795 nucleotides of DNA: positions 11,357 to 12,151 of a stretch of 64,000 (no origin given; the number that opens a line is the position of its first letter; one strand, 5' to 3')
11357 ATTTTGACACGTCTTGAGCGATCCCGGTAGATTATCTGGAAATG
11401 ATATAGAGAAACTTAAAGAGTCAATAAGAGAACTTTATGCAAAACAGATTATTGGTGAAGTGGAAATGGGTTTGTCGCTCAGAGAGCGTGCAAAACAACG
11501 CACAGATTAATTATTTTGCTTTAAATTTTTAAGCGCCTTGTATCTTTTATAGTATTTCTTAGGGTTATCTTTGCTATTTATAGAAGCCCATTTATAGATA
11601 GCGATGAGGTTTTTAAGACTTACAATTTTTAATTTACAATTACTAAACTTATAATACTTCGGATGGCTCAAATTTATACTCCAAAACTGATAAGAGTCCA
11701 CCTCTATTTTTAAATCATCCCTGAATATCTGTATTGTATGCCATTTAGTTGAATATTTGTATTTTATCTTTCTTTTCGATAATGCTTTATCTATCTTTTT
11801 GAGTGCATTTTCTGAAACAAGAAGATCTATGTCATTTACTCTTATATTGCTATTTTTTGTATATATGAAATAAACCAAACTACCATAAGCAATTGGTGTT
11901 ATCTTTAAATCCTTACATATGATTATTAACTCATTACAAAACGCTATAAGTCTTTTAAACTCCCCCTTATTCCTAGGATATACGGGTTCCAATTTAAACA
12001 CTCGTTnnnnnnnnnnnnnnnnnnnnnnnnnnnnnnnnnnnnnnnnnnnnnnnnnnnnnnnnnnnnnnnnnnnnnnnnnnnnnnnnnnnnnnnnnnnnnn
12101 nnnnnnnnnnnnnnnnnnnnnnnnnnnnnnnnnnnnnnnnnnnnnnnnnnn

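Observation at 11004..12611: AT-rich accessory insert bracketed by ~150-160 bp direct repeats of the speB/gyrB promoter region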

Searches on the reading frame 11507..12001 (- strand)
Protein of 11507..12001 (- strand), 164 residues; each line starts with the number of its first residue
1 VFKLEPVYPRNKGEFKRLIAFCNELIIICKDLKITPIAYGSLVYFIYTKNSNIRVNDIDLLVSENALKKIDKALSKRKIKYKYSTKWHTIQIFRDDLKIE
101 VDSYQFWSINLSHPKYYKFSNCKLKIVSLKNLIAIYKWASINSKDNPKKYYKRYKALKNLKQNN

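Call 8: search_protein_families(library=pfam, proteins=[window:11507-12001:-], max_evalue=0.01)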
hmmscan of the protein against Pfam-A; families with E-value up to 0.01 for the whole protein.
window:11507-12001:- (164 aa): 3 families
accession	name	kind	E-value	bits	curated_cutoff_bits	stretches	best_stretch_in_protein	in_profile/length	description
PF20892.2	SidC_lipid-bd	-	0.0013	19.1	27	1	61-110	76-127/127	SidC, lipid-binding domain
PF14907.12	NTP_transf_5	-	0.002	18.2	31.2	1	48-101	87-141/249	Uncharacterised nucleotidyltransferase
PF17910.6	FeoB_Cyto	-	0.0095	16.8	23.4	0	64-99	6-40/90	FeoB cytosolic helical domain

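Call 12: find_encoding_contigs(protein=window:11507-12001:-, flank=6000, max_places=10)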
Protein window:11507-12001:- (164 aa): 11 contigs read that carry it; 5 places shown.
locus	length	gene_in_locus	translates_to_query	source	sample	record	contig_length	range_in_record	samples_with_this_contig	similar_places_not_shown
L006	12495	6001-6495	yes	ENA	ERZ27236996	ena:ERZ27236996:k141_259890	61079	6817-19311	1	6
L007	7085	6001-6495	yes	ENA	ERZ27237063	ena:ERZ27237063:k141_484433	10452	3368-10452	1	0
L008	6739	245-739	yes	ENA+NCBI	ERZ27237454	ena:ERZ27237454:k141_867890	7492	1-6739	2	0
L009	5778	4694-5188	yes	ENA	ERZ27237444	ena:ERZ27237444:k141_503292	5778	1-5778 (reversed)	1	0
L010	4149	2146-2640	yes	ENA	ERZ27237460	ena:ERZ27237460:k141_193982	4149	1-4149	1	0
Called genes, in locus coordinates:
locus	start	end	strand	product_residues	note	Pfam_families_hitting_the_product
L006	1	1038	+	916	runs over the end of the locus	PF00270:DEAD, PF04851:ResIII, PF00271:Helicase_C, PF19306:WHD_Lhr, PF08494:DEAD_assoc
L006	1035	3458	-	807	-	PF00521:DNA_topoisoIV, PF03989:DNA_gyraseA_C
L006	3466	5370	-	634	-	PF02518:HATPase_c, PF00204:DNA_gyraseB, PF01751:Toprim, PF00986:DNA_gyraseB_C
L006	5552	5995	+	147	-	-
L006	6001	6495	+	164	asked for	-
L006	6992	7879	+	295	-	PF00491:Arginase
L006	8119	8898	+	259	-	PF02002:TFIIE_alpha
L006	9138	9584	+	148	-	PF27418:GINS23_N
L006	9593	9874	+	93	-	PF00935:Ribosomal_L44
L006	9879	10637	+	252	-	PF00575:S1, PF07541:EIF_2_alpha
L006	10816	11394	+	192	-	PF09754:PAC2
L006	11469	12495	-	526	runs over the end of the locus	PF01943:Polysacc_synt, PF13440:Polysacc_synt_3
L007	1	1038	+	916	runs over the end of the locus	PF00270:DEAD, PF04851:ResIII, PF00271:Helicase_C, PF19306:WHD_Lhr, PF08494:DEAD_assoc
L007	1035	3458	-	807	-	PF00521:DNA_topoisoIV, PF03989:DNA_gyraseA_C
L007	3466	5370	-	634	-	PF02518:HATPase_c, PF00204:DNA_gyraseB, PF01751:Toprim, PF00986:DNA_gyraseB_C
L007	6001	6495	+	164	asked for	-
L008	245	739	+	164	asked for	-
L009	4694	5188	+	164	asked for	-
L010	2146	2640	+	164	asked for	-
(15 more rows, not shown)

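Call 20: find_homologous_proteins(query=window:11507-12001:-)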
Query window:11507-12001:- (164 aa): 5 proteins with E <= 0.001 among 72 candidates.
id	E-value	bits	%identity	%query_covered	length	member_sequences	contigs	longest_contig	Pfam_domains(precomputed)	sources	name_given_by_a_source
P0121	6.1e-101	353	99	100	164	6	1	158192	-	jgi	jgi:hypothetical protein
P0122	5.7e-57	210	66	92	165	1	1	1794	-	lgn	-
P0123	9.3e-37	144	42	95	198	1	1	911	-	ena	-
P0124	1.9e-34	137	46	95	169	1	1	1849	-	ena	-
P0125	2.7e-33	133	61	64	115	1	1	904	-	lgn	-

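Call 22: find_encoding_contigs(protein=P0122, flank=5000)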
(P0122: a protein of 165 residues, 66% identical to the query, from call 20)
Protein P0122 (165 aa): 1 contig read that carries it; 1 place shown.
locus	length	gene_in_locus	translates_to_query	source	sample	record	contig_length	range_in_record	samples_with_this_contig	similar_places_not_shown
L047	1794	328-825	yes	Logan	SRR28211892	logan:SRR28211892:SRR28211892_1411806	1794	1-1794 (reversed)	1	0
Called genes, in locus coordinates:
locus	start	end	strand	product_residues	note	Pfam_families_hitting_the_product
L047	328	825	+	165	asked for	-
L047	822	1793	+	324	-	?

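Call 23: find_encoding_contigs(protein=P0124, flank=5000)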
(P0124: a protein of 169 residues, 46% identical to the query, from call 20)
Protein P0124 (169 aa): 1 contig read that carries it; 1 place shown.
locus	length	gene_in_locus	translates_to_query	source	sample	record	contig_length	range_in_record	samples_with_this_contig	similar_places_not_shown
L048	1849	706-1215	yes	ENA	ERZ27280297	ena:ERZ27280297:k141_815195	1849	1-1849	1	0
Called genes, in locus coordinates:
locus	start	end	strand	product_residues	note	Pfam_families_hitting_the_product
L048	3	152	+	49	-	?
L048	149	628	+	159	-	-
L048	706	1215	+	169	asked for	-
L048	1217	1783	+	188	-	-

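Call 25: search_protein_families(library=pfam, proteins=[L047:822-1793:+, L048:149-628:+, L048:1217-1783:+, L048:706-1215:+, L047:328-825:+], max_evalue=0.01)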
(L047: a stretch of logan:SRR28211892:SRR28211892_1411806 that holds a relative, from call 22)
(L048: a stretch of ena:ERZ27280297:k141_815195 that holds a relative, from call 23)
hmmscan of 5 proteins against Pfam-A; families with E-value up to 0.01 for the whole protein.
L047:822-1793:+ (324 aa): 11 families
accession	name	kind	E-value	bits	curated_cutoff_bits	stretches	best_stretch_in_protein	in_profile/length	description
PF13238.12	AAA_18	-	3.4e-08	34.4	29.4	1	4-144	1-112/128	AAA domain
PF13207.12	AAA_17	-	7.5e-06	26.7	27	1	7-94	1-79/136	AAA domain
PF01202.28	SKI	-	9.6e-05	23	22.1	1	113-193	76-158/159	Shikimate kinase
PF08433.16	KTI12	-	0.00037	20.5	22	1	1-27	1-27/271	Chromatin associated protein KTI12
PF00931.28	NB-ARC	-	0.00059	19.6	23.5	1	3-84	20-100/248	NB-ARC domain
PF20720.3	nSTAND3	-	0.00093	19.4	27.2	1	3-61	19-74/155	Novel STAND NTPase 3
PF13401.12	AAA_22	-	0.0011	19.7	27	1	3-33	7-33/130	AAA domain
PF04510.18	DUF577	-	0.0018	18.6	32.1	0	55-106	44-94/173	Family of unknown function (DUF577)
PF05559.16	DUF763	-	0.0025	17.5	35.5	1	94-206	121-230/319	Protein of unknown function (DUF763)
PF24883.2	NPHP3_N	-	0.0035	18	24.8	0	3-83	24-100/164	Nephrocystin 3, N-terminal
PF00004.35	AAA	-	0.006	17.5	21.2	0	4-35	1-33/131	ATPase family associated with various cellular activities (AAA)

L048:149-628:+ (159 aa): 0 families

L048:1217-1783:+ (188 aa): 2 families
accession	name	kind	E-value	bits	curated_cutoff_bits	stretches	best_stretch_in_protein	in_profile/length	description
PF13527.13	Acetyltransf_9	-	0.00025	21.5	25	1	17-120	5-109/127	Acetyltransferase (GNAT) domain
PF00583.31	Acetyltransf_1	-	0.00091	19.9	20.7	1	36-120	14-96/116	Acetyltransferase (GNAT) family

L048:706-1215:+ (169 aa): 0 families

L047:328-825:+ (165 aa): 1 family
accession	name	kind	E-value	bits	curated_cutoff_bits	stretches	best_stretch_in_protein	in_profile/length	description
PF14907.12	NTP_transf_5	-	3.7e-05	23.8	31.2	1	56-104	93-142/249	Uncharacterised nucleotidyltransferase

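Call 57: find_related_loci(query=window:11507-12001:-, collection=viral_contigs, flank=5000)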
Query window:11507-12001:- (164 aa) in viral_contigs; peptide patterns used: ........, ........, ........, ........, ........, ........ (x = any residue, [..] = any of these).
9 stretches matched a pattern, but none encodes a relative of the query by tblastn (E <= 1e-3).

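Call 58: search_protein_families(library=ncbifam, proteins=[window:11507-12001:-, P0122], max_evalue=0.01)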
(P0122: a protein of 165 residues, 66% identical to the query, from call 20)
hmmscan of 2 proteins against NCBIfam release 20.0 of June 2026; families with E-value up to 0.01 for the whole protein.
window:11507-12001:- (164 aa): 0 families

P0122 (165 aa): 0 families

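Call 59: search_protein_families(library=padloc, proteins=[window:11507-12001:-, P0122, P0124], max_evalue=0.01)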
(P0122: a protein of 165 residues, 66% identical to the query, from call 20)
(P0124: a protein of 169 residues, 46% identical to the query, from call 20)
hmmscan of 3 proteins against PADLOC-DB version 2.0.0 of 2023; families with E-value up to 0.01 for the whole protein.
window:11507-12001:- (164 aa): 0 families

P0122 (165 aa): 0 families

P0124 (169 aa): 0 families

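Call 60: search_solved_structures(query=window:11507-12001:-, max_evalue=1)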
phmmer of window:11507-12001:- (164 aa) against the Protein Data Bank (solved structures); distinct sequences matched with E-value up to 1: 6.
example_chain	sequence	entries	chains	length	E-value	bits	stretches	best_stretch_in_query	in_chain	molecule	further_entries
43no_A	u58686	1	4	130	0.097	15.8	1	21-102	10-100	VEGFA_Binder-004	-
3hdt_A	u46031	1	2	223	0.13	15.4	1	44-93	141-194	putative kinase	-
7wmp_A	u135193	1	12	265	0.2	14.8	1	46-118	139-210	Nozzle protein gp25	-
5d5n_A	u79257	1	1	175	0.28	14.3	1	10-62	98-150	Virion egress protein UL34 homolog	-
5dob_B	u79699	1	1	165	0.3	14.2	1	10-62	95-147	Virion egress protein UL34 homolog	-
6t3x_A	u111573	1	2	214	0.41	13.7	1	10-62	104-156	Nuclear egress protein 2,Nuclear egress protein 1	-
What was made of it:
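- Tried and rejected: PADLOC, NCBIfam and the PDB sequence search all gave nothing (calls 58, 59, 60).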

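Call 66: predict_structure(alignment_id=A4)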
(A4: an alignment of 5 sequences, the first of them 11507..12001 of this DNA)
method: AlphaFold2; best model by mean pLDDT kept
length: 164 residues; sequences in the alignment: 5
mean_pLDDT: 90.2   pTM: 0.85
mean pLDDT of the five models: 90.2, 89.8, 88.3, 87.8, 60.2
residues with pLDDT >= 90: 123; 70-90: 35; 50-70: 2; < 50: 4
segments of 3 or more residues with pLDDT < 50: 1-4
pLDDT, mean of each block of 10 residues (from residue 1): 66 93 95 95 93 93 96 95 93 94 86 81 89 93 89 96 81
secondary structure, 60 per line:
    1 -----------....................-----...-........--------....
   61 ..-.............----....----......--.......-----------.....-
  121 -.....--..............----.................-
elements in order: H12-31 E37-39 H41-48 E57-62 H64-76 E81-84 E89-94 E97-103 E115-119 E122-126 H129-142 H147-163
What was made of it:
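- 11507..12001 (-): orf164, a small stand-alone nucleotidyltransferase and passenger gene. G+C is 27-29%. The AlphaFold model has pLDDT 90 (call 66).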
